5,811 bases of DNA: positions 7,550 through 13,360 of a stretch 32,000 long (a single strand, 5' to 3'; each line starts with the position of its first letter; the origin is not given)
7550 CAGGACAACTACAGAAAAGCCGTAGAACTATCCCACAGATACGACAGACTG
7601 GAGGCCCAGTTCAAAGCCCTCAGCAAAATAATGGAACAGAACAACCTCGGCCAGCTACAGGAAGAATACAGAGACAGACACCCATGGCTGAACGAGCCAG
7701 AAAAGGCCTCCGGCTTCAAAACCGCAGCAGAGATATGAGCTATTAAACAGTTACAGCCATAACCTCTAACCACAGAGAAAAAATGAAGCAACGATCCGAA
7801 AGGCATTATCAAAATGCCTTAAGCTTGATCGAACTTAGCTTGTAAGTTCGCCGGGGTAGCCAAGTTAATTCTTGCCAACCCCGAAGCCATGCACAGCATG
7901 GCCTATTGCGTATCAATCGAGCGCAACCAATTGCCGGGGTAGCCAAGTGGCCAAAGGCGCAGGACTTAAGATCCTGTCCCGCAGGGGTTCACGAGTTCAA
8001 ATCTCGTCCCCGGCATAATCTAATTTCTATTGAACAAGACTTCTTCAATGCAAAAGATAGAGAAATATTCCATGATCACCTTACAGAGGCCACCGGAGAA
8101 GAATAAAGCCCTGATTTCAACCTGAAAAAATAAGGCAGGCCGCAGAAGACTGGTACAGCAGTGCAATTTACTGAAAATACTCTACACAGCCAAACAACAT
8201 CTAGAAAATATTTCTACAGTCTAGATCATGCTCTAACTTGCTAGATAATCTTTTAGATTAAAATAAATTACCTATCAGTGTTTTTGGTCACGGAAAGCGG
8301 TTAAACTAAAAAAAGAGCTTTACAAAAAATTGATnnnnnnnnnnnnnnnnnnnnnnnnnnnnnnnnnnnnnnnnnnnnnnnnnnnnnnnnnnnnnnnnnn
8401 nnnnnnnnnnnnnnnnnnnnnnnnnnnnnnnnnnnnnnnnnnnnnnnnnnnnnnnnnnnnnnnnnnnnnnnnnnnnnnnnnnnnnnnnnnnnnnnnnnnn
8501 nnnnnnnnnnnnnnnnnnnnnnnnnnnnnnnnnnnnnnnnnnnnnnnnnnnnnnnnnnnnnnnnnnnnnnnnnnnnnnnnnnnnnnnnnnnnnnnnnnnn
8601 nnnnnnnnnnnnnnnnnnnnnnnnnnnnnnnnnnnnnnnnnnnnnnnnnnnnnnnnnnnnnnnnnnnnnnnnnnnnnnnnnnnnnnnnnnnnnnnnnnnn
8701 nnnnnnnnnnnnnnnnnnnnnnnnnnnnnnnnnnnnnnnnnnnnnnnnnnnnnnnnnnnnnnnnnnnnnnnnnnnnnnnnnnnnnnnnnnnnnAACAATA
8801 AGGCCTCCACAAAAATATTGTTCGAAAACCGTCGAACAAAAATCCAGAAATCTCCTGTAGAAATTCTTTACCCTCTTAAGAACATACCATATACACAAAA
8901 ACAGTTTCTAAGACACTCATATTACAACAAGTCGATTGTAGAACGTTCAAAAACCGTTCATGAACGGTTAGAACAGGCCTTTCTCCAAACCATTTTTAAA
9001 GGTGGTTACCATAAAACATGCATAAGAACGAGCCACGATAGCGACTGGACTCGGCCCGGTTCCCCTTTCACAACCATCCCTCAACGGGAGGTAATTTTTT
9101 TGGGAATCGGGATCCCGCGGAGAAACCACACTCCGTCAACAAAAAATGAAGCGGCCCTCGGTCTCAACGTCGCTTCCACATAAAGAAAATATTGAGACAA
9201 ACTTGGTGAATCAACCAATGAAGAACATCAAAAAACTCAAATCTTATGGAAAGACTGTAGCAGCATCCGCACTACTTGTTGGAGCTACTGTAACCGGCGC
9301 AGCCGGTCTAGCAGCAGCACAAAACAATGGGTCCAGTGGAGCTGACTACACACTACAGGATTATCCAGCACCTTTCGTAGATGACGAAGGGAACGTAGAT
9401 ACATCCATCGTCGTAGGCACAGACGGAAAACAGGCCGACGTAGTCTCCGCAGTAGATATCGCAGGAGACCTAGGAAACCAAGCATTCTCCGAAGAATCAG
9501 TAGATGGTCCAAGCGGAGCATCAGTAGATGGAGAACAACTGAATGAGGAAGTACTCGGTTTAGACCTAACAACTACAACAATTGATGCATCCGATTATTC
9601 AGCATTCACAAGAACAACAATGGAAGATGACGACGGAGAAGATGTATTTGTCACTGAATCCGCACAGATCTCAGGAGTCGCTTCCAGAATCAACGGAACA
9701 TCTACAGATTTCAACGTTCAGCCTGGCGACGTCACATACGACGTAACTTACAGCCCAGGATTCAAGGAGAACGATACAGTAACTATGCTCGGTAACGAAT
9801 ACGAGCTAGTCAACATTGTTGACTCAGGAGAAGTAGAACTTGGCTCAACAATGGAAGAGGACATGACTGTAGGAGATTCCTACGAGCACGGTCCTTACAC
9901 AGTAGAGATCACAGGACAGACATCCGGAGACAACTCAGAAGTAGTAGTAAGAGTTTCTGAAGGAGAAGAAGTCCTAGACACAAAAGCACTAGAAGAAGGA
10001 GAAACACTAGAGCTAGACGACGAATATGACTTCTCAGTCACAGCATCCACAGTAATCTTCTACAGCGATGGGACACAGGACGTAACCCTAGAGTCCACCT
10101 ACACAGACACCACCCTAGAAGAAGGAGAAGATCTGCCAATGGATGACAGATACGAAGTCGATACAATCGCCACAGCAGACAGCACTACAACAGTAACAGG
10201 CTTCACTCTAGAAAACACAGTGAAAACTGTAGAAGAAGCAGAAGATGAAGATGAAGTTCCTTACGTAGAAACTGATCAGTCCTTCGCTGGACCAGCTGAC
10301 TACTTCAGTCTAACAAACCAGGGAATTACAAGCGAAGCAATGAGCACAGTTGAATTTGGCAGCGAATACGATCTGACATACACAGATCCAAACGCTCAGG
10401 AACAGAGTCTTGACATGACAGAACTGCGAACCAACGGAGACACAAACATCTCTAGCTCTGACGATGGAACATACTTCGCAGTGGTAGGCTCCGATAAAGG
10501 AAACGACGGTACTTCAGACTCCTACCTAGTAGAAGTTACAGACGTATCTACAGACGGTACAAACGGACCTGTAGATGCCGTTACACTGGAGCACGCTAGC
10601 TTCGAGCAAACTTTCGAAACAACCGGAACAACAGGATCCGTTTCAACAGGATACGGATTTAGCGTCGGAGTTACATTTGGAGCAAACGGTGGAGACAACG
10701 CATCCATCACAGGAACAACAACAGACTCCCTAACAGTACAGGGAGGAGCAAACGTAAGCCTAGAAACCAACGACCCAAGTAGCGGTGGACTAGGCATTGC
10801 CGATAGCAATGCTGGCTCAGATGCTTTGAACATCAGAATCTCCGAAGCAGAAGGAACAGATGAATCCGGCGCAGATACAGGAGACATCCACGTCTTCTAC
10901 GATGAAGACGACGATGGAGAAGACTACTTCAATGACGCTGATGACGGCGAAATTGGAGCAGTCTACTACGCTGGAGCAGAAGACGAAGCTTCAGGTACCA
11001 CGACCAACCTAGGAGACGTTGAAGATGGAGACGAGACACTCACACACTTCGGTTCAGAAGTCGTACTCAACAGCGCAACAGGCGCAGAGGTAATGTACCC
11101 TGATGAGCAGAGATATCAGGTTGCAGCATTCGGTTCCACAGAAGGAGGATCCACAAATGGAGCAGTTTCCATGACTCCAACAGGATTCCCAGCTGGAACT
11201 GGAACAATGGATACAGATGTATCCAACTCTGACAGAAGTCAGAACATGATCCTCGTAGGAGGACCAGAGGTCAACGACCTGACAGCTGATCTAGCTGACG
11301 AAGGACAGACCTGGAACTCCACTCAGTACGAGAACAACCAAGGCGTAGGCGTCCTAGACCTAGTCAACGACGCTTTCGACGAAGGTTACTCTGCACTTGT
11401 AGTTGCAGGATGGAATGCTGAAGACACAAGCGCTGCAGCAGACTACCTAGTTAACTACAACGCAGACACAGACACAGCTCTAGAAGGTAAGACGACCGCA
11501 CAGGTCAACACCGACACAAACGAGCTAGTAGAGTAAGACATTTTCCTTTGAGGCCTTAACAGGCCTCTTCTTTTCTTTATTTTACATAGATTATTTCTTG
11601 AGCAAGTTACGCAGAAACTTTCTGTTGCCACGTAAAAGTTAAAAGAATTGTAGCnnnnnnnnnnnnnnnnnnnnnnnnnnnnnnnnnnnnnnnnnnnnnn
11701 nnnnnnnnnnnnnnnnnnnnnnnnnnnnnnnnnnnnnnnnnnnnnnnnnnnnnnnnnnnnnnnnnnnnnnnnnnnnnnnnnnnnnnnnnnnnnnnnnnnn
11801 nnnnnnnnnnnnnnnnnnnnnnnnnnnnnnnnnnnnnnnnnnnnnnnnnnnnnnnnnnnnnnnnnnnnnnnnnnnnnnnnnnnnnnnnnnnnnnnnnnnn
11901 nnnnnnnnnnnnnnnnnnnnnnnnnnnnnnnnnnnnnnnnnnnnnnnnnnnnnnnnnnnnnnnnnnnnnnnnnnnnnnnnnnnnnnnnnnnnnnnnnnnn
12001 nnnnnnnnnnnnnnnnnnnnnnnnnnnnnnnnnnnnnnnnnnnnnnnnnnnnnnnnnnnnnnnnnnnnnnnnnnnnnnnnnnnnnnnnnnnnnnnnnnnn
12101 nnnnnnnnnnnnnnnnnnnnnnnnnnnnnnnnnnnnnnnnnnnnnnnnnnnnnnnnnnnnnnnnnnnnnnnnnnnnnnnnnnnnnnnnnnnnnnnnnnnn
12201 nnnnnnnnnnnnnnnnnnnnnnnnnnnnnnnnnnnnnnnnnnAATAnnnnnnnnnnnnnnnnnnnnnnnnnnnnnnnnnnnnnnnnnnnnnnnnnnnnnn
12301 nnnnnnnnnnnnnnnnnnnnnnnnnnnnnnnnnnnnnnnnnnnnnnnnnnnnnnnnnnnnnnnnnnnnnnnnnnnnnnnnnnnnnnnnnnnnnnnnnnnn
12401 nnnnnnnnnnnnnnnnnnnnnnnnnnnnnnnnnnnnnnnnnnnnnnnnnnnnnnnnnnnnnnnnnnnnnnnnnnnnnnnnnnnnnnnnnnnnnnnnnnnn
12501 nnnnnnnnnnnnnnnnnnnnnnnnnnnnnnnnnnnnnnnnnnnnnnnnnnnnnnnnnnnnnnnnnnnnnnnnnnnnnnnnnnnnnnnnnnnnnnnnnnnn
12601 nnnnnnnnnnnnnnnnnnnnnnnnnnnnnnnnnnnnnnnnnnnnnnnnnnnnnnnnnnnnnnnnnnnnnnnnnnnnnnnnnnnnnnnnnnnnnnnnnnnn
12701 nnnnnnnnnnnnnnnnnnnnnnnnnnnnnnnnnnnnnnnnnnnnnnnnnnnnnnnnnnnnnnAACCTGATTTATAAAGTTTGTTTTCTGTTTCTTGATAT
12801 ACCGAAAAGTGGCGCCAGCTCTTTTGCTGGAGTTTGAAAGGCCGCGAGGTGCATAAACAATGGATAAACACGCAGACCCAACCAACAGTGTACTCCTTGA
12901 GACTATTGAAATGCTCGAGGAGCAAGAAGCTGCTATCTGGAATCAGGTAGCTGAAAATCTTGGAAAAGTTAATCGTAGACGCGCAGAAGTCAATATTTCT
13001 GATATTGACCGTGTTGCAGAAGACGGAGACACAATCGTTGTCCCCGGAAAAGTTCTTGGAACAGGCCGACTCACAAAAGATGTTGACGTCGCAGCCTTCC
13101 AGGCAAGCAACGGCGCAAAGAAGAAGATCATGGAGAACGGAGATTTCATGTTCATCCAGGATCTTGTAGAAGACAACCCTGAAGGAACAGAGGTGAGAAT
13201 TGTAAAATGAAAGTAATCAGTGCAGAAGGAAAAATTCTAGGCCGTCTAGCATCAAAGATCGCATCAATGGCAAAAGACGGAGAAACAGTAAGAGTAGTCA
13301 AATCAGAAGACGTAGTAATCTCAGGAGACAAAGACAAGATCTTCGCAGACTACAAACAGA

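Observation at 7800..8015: tRNA-Leu(UAA) is preceded by an exact copy of its own first 16 nt, embedded in a chain of five hairpins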

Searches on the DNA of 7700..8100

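Call 62: search_rna_families(source=window, start=7700, end=8100, threshold=evalue, max_evalue=10)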
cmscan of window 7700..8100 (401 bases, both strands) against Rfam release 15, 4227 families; matches with E-value up to 10: 3.
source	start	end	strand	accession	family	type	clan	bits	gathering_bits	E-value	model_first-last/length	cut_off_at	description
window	7933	8015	+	RF00005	tRNA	Gene; tRNA;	CL00001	61.9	29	3.3e-13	1-71/71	no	tRNA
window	7816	7888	+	RF01155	snoR101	Gene; snRNA; snoRNA; CD-box;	-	13.3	40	3.7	1-66/66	no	Small nucleolar RNA snoR101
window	7700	7729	-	RF01930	bxd_2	Gene; lncRNA;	-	11.2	80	4.2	1-30/91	3'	Bithoraxoid conserved region 2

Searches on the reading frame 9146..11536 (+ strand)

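Call 28: search_protein_families(library=pfam, proteins=[window:9146-11536:+], max_evalue=0.01)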
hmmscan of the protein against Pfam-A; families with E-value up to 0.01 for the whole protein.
window:9146-11536:+ (796 aa): 1 family
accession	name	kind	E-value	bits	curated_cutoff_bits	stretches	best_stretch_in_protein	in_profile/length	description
PF05124.17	S_layer_C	-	2e-26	93.2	23.9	1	70-771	2-176/177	S-layer like family, outer domain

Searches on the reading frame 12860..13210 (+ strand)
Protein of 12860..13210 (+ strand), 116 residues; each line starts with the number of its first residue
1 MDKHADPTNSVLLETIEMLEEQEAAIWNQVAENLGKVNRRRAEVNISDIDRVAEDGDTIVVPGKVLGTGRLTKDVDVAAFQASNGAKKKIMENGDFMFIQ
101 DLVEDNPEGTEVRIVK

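Call 28: search_protein_families(library=pfam, proteins=[window:12860-13210:+], max_evalue=0.01)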
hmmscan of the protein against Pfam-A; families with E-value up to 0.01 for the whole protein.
window:12860-13210:+ (116 aa): 2 families
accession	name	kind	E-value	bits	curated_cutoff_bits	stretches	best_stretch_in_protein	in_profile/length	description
PF00828.25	Ribosomal_L27A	-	2.3e-06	28.4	21.5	1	62-94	36-68/72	Ribosomal proteins 50S-L15, 50S-L18e, 60S-L27A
PF17135.9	Ribosomal_L18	-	0.00021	21.2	28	1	5-114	21-138/188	Ribosomal protein 60S L18 and 50S L18e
